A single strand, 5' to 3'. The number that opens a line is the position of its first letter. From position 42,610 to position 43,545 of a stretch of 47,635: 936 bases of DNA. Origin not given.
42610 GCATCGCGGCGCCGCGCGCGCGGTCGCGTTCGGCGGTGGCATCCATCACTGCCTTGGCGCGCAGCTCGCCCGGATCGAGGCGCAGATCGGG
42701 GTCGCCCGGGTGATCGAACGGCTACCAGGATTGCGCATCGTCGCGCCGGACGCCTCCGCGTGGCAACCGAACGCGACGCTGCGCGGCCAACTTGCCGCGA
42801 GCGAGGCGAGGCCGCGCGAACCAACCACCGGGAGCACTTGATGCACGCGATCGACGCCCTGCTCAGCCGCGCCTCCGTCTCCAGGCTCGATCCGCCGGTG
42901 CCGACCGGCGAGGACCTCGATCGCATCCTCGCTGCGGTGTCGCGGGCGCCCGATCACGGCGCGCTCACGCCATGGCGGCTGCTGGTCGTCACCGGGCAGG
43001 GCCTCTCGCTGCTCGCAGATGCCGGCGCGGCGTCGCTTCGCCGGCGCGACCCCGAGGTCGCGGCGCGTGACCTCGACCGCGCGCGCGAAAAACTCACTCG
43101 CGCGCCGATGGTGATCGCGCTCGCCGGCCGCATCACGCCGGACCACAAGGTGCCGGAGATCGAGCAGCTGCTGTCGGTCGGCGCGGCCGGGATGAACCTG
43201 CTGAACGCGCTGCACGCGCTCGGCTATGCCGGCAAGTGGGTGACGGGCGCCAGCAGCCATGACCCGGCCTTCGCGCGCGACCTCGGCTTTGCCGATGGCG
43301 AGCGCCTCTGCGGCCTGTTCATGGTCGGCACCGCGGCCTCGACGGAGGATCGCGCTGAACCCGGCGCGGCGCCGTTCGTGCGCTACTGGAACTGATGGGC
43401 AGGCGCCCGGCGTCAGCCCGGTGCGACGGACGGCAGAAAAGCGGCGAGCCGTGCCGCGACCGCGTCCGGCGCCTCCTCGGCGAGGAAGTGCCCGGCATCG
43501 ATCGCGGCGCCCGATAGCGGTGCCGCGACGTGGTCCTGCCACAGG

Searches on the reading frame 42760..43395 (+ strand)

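Call 9: search_protein_families(library=pfam, proteins=[window:42760-43395:+], max_evalue=0.001)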
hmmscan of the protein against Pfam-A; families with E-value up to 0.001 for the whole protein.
window:42760-43395:+ (211 aa): 1 family
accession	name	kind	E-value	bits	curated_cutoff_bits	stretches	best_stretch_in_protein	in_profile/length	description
PF00881.29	Nitroreductase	-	2.5e-20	73.8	23.5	1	35-190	2-166/167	Nitroreductase family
